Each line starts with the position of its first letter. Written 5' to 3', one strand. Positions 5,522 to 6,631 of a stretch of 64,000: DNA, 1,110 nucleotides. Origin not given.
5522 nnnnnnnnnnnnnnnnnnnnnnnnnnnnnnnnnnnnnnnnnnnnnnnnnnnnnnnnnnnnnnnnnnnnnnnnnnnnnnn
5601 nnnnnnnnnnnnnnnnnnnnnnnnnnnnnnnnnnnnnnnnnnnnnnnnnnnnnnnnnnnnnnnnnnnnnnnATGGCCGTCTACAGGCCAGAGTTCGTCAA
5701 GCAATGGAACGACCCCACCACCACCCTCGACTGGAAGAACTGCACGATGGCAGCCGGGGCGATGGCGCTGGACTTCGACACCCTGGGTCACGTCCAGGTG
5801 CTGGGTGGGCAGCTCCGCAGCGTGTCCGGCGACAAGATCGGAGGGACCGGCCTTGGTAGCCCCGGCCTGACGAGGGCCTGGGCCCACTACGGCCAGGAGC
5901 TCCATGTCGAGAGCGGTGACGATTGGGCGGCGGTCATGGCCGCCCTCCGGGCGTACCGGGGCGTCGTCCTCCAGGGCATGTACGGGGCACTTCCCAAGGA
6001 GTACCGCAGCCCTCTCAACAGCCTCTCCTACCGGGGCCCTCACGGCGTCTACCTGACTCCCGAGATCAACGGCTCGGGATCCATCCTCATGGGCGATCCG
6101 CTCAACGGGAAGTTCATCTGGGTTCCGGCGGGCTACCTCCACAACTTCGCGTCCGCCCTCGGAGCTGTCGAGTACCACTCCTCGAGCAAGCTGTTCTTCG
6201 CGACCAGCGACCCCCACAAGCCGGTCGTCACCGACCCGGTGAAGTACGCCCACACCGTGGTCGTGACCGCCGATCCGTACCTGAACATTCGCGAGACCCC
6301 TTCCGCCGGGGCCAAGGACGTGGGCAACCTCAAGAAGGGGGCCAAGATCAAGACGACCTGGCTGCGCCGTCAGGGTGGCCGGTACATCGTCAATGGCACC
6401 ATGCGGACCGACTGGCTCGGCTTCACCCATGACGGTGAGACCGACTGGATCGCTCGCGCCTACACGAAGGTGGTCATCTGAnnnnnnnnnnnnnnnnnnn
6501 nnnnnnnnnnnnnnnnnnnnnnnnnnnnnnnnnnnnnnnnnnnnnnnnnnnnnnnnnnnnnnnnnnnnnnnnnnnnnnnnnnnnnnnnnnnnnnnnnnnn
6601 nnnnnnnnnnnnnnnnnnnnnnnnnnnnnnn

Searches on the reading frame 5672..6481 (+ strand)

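Call 26: search_protein_families(library=pfam, proteins=[window:5672-6481:+], max_evalue=0.001)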
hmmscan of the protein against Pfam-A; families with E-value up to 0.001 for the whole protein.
window:5672-6481:+ (269 aa): 1 family
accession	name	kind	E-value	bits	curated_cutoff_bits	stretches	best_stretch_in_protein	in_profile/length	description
PF08239.17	SH3_3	-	8.4e-06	26.3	27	1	204-265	3-53/54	Bacterial SH3 domain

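Call 65: search_protein_families(library=phrogs, proteins=[window:5672-6481:+], max_evalue=0.001)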
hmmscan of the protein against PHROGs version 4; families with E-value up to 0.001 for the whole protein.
window:5672-6481:+ (269 aa): 0 families
